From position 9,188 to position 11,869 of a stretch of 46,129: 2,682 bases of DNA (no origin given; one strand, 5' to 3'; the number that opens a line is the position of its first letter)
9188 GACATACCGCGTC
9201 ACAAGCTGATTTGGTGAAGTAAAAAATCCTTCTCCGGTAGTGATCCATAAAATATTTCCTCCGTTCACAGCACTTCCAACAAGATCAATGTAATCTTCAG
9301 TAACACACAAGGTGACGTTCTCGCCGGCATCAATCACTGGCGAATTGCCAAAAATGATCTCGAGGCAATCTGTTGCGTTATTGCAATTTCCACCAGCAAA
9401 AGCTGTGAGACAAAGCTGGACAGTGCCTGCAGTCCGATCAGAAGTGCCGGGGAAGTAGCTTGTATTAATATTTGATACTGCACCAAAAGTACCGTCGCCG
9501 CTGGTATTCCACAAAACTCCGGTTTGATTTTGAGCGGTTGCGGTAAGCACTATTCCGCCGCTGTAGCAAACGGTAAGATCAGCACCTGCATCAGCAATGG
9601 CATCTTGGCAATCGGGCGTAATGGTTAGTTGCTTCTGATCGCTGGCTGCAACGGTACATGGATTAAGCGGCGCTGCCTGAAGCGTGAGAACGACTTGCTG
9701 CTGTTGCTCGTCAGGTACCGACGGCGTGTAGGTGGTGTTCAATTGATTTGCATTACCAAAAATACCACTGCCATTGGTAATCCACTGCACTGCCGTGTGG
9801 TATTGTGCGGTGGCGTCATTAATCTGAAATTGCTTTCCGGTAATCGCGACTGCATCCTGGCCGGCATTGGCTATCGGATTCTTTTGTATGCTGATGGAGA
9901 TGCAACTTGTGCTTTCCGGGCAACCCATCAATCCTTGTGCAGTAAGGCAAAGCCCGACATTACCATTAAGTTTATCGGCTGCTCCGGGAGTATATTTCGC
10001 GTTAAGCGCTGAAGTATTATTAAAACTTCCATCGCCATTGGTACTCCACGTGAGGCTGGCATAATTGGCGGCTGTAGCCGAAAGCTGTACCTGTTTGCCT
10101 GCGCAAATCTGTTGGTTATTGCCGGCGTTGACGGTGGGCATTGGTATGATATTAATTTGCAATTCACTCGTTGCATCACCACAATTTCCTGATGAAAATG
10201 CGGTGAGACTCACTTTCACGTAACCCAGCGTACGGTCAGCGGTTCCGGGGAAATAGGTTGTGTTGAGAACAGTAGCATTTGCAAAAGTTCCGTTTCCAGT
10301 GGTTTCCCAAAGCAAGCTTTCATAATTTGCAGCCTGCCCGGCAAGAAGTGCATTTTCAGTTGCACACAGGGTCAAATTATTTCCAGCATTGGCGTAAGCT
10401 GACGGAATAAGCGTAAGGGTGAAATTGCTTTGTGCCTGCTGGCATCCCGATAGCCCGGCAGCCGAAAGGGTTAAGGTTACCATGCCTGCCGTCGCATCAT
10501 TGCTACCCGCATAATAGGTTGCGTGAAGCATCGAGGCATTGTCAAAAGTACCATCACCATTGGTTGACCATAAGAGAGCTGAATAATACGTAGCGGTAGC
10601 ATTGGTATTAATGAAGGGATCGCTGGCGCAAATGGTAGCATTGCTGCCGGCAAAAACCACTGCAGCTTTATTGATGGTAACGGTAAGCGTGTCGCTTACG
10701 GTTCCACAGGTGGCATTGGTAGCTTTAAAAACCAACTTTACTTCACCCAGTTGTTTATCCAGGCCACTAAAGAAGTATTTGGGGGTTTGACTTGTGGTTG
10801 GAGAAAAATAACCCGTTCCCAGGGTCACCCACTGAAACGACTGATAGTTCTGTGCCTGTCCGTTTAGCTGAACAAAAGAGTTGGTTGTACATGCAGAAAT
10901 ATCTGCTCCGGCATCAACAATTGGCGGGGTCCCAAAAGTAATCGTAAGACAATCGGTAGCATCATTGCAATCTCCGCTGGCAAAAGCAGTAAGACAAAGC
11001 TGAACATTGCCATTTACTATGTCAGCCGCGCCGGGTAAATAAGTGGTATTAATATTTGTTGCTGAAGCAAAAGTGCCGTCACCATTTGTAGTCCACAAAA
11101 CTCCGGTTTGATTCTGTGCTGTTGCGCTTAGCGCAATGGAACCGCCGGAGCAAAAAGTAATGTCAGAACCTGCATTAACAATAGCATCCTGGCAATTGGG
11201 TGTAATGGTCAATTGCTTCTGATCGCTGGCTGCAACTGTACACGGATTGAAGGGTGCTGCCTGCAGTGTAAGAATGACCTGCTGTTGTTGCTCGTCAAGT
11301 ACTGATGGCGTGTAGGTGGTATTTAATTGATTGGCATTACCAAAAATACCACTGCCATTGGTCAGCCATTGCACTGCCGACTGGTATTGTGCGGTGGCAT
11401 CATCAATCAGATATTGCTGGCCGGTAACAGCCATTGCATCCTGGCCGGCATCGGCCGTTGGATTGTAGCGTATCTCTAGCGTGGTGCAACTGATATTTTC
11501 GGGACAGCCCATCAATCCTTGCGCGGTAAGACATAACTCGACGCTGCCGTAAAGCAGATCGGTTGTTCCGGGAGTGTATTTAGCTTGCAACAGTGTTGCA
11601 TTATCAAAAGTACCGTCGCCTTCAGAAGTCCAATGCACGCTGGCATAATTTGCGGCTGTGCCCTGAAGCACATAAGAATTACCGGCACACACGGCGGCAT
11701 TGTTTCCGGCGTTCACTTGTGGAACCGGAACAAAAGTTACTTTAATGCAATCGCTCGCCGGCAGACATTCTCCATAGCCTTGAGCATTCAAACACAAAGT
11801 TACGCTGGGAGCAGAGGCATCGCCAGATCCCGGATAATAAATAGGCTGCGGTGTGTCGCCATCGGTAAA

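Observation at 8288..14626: Nested super-repeat inside the giant gene: 13-module block, then a 6-module deletion derivative with a chimeric junction, then a 5-module copy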

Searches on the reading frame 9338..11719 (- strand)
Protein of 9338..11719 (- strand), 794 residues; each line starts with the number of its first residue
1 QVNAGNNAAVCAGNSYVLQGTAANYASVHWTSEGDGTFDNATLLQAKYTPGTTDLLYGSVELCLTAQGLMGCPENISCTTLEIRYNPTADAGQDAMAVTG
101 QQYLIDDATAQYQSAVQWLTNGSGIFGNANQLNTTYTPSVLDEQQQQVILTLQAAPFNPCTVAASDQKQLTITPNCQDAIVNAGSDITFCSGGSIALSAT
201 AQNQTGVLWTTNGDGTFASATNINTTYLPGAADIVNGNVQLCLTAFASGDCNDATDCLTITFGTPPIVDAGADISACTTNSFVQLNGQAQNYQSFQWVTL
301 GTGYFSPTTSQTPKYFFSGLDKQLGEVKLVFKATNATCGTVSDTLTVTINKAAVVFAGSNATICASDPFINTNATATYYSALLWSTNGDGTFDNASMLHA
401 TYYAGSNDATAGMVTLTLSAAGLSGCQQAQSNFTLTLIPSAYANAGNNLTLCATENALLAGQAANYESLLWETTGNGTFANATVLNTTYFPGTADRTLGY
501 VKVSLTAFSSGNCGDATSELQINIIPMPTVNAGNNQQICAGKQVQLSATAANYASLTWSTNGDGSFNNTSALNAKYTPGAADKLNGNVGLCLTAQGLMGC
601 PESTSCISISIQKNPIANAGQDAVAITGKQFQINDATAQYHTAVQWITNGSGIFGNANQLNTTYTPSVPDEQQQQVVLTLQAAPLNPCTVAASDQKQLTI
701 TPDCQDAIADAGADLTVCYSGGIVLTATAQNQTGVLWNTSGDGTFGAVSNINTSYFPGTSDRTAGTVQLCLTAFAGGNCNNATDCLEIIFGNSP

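Call 54: find_related_loci(query=window:9338-11719:-, collection=metagenome_contigs, flank=10000)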
Query window:9338-11719:- (794 aa) in metagenome_contigs; peptide patterns used: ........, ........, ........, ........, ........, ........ (x = any residue, [..] = any of these).
223 stretches matched a pattern; 3 encode a relative of the query (tblastn E <= 1e-3); 3 distinct loci.
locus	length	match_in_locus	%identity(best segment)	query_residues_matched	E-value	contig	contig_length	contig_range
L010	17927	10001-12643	79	1-794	0e+0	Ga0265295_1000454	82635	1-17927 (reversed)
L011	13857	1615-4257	79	1-794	0e+0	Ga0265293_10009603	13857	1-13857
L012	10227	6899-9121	29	4-794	2e-49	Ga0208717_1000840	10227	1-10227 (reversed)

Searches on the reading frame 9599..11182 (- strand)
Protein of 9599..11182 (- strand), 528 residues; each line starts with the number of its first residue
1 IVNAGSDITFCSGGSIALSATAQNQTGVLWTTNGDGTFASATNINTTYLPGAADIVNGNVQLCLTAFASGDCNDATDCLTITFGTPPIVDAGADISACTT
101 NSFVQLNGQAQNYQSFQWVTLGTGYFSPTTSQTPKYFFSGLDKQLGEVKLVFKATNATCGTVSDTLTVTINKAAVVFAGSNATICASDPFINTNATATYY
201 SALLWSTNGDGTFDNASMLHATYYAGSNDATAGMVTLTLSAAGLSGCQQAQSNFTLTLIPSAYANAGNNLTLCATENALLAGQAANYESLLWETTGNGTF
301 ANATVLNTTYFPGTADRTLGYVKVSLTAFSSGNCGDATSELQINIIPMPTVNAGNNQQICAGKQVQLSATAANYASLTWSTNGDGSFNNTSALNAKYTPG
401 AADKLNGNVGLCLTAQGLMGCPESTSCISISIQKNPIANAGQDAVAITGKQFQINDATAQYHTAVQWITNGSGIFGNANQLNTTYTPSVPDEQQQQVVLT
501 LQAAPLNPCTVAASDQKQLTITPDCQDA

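Call 20: find_related_loci(query=window:9599-11182:-, collection=genome_contigs, flank=10000)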
Query window:9599-11182:- (528 aa) in genome_contigs; peptide patterns used: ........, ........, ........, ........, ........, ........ (x = any residue, [..] = any of these).
62 stretches matched a pattern; 9 encode a relative of the query (tblastn E <= 1e-3); 9 distinct loci.
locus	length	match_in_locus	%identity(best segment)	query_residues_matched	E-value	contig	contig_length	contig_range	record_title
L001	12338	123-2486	74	1-528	0e+0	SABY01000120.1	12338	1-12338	MAG: Clostridia bacterium isolate INTA.CYC.150 contig-100_4438, whole genome shotgun sequence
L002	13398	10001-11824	66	1-521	0e+0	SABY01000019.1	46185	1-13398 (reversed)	MAG: Clostridia bacterium isolate INTA.CYC.150 contig-100_530, whole genome shotgun sequence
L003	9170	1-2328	49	1-528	5e-149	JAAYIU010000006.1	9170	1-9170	MAG: Bacteroidales bacterium isolate AS10tlH2TH_145 43804_AS10, whole genome shotgun sequence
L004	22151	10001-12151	27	1-443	2e-14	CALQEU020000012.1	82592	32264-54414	MAG: Bifidobacterium breve isolate HRS-HS12-bin-145 genome assembly, contig: HRSG-H12-C228, whole genome shotgun sequenc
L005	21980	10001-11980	26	1-443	2e-13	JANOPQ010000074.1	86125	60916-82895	MAG: Bacteroidota bacterium isolate VAR_4_metabat_461 VAR_4_k141_3619220, whole genome shotgun sequence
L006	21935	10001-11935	26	1-381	2e-13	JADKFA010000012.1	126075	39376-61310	MAG: Bacteroidetes bacterium isolate Rand_18-Q3-R56-63_BATAC.320 tig00004941-10-1260360, whole genome shotgun sequence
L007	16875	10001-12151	26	1-443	5e-13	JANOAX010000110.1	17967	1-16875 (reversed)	MAG: Bacteroidota bacterium isolate VAR_18_metabat_267 VAR_18_k141_60493, whole genome shotgun sequence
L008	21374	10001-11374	25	1-452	5e-12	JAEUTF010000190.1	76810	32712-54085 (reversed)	MAG: Bacteroidia bacterium isolate new MAG-322 k141_1149719, whole genome shotgun sequence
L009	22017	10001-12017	27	77-443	2e-10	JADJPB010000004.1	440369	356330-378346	MAG: Bacteroidetes bacterium isolate Fred_18-Q3-R57-64_BATAC.296 tig00007404-10-4444120, whole genome shotgun sequence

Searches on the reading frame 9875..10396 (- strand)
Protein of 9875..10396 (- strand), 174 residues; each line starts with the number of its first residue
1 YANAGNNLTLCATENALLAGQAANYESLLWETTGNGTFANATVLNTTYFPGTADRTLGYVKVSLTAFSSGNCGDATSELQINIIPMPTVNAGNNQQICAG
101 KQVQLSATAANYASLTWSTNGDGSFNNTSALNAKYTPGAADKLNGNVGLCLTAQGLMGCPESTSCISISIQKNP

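Call 38: predict_structure(alignment_id=A1)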
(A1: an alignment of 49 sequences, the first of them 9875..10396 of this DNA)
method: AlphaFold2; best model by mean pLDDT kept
length: 174 residues; sequences in the alignment: 49
mean_pLDDT: 97.3   pTM: 0.82
mean pLDDT of the five models: 97.3, 97.0, 96.6, 96.6, 96.5
residues with pLDDT >= 90: 169; 70-90: 5; 50-70: 0; < 50: 0
segments of 3 or more residues with pLDDT < 50: none
pLDDT, mean of each block of 10 residues (from residue 1): 98 98 97 98 98 97 96 95 98 97 98 98 98 98 98 97 98 90
secondary structure, 60 per line:
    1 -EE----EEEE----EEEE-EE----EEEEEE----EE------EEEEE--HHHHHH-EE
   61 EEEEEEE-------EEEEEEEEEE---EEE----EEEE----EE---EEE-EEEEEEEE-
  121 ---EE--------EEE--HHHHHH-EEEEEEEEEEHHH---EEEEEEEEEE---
elements in order: E8-11 E16-19 E27-32 E45-49 H52-57 E59-67 E75-84 E88-90 E95-98 E108-110 E112-119 E134-136 H139-144 E146-155 E162-171

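Call 41: fold_search(model_id=the predicted structure, library=pdb)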
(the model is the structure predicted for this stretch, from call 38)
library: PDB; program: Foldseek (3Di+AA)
matches with E <= 10: 1460; with E <= 0.001: 275
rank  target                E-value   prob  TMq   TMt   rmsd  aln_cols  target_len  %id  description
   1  9fly_A                8.0e-09  1.00  0.48  0.14   6.5       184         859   22  CryoEM structure of the base (4151-5009) in the grappling hook protein A (GhpA) in the bacterium Aureispira sp. CCB-QB (released 2024-10-16)
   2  6sdb_E                2.1e-07  1.00  0.36  0.33  11.1       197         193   15  Chimeric titin Z1Z2 functionalized with a KLER exogenous peptide from decorin (released 2019-09-18)
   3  6sdb_B                2.1e-07  1.00  0.33  0.30  15.3       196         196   14  Chimeric titin Z1Z2 functionalized with a KLER exogenous peptide from decorin (released 2019-09-18)
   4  1ya5_B                2.6e-07  1.00  0.37  0.33   9.7       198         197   14  Crystal structure of the titin domains z1z2 in complex with telethonin (released 2005-12-20)
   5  6fwx_A                3.1e-07  1.00  0.35  0.32   9.0       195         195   13  Chimeric titin Z1Z2-Z1Z2 tandem (Z1212) functionalized with a GRGDS exogenous peptide from fibronectin (released 2019-03-27)
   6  1ya5_A                3.6e-07  1.00  0.36  0.32   9.5       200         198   13  Crystal structure of the titin domains z1z2 in complex with telethonin (released 2005-12-20)
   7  5erp_B                4.5e-07  1.00  0.42  0.23   7.7       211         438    9  Crystal structure of human Desmocollin-2 ectodomain fragment EC2-5 (released 2016-06-15)
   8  2f8v_A                5.3e-07  1.00  0.37  0.34   9.3       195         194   13  Structure of full length telethonin in complex with the N-terminus of titin (released 2006-06-27)
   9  2f8v_C                7.3e-07  1.00  0.37  0.34   9.3       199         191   14  Structure of full length telethonin in complex with the N-terminus of titin (released 2006-06-27)
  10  4m00_A                8.2e-07  1.00  0.45  0.21   6.9       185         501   15  Crystal structure of the ligand binding region of staphylococcal adhesion SraP (released 2014-06-18)
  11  2f8v_D                9.1e-07  1.00  0.34  0.32   9.6       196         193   13  Structure of full length telethonin in complex with the N-terminus of titin (released 2006-06-27)
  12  6sdb_A                1.0e-06  1.00  0.33  0.30  11.1       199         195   14  Chimeric titin Z1Z2 functionalized with a KLER exogenous peptide from decorin (released 2019-09-18)
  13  4zpm_B                1.2e-06  1.00  0.47  0.31   7.8       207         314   12  Crystal Structure of Protocadherin Alpha C2 EC1-3 (released 2015-10-28)
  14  2ill                  1.3e-06  1.00  0.42  0.39   8.3       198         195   10  Anomalous substructure of Titin-A168169 (released 2007-02-20)
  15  9flu_A                1.8e-06  1.00  0.53  0.32   6.1       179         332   19  CryoEM structure of the fragment-1 (3402-3733) in the grappling hook protein A (GhpA) in the bacterium Aureispira sp.  (released 2024-10-16)
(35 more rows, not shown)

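Call 44: search_solved_structures(query=A1, max_evalue=0.01)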
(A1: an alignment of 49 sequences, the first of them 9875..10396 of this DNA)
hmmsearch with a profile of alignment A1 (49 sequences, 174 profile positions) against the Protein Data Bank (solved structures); distinct sequences matched with E-value up to 0.01: 1.
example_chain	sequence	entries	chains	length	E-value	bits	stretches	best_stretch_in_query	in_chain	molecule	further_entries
9flp_A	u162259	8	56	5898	1.3e-22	83.3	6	2-126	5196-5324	The grappling hook protein A in the bacterium Aureispira sp. CCB-QB1 | The grappling hook protein A (GhpA) in the bacterium Aureispira sp. CCB-QB1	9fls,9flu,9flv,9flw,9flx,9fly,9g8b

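Call 49: search_protein_families(library=pfam, proteins=[window:9875-10396:-], max_evalue=1)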
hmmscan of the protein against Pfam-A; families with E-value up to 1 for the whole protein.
window:9875-10396:- (174 aa): 1 family
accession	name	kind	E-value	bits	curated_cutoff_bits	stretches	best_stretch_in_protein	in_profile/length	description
PF18911.6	PKD_4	-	0.0077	16.7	27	1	87-135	4-56/85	PKD domain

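Call 50: search_solved_structures(query=A1, max_evalue=0.01, show_alignments=1)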
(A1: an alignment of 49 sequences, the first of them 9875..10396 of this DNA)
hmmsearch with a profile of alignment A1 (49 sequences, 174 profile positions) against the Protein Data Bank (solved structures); distinct sequences matched with E-value up to 0.01: 1.
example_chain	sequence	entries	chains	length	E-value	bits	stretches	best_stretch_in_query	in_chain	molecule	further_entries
9flp_A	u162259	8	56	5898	1.3e-22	83.3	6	2-126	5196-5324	The grappling hook protein A in the bacterium Aureispira sp. CCB-QB1 | The grappling hook protein A (GhpA) in the bacterium Aureispira sp. CCB-QB1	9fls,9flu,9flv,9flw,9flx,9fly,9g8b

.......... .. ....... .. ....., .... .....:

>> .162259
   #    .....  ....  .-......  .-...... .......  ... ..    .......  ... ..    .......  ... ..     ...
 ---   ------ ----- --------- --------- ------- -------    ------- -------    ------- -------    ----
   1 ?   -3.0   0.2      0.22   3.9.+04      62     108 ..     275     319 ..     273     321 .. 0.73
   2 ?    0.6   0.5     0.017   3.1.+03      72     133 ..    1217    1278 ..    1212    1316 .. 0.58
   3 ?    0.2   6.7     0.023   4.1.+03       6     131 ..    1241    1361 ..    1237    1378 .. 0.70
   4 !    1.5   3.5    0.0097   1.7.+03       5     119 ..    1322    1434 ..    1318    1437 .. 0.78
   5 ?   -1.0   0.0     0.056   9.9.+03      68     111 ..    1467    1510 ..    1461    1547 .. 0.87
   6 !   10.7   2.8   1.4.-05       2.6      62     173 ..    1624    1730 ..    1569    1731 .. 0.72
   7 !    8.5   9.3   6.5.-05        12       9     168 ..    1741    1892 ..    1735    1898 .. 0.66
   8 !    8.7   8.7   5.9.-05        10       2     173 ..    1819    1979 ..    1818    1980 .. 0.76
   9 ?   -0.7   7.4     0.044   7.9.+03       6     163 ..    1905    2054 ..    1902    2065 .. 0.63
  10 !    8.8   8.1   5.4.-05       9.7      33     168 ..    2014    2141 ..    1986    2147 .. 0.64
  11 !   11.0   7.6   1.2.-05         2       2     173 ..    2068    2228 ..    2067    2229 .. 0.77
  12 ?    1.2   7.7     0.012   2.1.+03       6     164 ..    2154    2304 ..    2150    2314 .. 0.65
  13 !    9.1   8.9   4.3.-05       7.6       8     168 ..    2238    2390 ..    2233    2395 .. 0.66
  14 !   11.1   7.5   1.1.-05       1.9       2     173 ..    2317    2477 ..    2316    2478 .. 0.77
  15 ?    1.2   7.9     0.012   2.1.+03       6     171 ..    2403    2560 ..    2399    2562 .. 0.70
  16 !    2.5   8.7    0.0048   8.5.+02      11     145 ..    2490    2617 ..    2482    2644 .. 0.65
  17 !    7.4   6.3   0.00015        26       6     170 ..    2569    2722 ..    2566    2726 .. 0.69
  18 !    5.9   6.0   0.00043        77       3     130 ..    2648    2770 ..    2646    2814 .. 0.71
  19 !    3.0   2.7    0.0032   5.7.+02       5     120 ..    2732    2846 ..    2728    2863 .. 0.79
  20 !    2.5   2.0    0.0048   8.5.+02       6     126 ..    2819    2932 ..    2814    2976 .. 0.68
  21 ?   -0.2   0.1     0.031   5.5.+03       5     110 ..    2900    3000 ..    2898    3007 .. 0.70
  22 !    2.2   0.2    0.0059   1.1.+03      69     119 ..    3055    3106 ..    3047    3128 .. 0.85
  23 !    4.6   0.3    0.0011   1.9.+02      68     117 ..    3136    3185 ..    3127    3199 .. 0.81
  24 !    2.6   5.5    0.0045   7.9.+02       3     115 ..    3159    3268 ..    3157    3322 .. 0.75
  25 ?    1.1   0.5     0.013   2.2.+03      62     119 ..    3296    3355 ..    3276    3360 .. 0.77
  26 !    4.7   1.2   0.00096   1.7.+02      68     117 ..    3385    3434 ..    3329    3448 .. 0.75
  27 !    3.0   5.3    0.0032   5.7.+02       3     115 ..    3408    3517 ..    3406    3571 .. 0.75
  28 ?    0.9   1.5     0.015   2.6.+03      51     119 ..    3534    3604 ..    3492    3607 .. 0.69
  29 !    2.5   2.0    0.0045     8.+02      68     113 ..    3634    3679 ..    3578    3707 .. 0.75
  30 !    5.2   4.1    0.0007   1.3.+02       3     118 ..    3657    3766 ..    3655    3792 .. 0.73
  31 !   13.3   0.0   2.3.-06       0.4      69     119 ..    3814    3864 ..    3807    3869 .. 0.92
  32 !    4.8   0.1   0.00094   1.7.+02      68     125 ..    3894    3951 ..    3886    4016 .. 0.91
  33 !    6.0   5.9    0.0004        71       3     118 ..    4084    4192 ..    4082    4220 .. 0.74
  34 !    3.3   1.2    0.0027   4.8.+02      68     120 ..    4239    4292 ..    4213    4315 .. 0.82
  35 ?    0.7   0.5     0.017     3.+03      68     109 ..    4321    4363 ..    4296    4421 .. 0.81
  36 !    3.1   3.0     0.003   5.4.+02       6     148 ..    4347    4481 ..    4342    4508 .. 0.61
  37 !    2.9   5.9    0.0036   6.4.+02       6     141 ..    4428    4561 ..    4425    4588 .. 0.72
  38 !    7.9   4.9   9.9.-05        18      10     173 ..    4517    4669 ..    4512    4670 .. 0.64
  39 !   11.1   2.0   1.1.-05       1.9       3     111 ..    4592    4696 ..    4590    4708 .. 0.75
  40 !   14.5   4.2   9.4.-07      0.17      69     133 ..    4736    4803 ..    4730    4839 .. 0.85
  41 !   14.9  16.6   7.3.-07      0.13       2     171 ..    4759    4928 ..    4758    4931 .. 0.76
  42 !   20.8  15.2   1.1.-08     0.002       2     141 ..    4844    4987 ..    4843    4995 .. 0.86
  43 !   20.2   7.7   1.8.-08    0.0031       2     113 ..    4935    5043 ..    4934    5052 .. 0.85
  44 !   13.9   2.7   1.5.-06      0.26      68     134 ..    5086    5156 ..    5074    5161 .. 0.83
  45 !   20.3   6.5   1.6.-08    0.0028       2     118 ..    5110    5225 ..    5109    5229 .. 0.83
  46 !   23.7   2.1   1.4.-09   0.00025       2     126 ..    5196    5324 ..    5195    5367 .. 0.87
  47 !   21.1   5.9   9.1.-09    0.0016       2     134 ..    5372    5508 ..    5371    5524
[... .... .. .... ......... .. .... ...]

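Call 72: search_protein_representatives(alignment_id=A1)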
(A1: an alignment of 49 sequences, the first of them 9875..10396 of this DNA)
Query: 49 sequences, 174 profile positions. Proteins with E-value up to 0.001 (for the whole library): 19791; up to 1e-10: 9795; up to 1e-30: 3349. The best 150 are listed.
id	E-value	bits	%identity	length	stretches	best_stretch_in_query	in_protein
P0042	0.0e+00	6985.2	-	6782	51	1-174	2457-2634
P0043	0.0e+00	5286.7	-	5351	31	2-174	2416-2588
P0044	0.0e+00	5189.9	-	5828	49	1-174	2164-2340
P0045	0.0e+00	5159.0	-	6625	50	1-174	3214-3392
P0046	0.0e+00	4195.5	-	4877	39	1-174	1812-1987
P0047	0.0e+00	4070.6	-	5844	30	2-174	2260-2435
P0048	0.0e+00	4011.3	-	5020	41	1-171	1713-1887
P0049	0.0e+00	3912.1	-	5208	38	1-174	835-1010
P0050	0.0e+00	3902.3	-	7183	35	2-173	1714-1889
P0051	0.0e+00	3872.9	-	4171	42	2-170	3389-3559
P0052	0.0e+00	3864.3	-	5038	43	3-172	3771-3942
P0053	0.0e+00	3772.7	-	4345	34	1-173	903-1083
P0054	0.0e+00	3749.2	-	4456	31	1-173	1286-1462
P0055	0.0e+00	3637.0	-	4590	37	1-174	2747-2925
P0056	0.0e+00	3517.0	-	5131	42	1-174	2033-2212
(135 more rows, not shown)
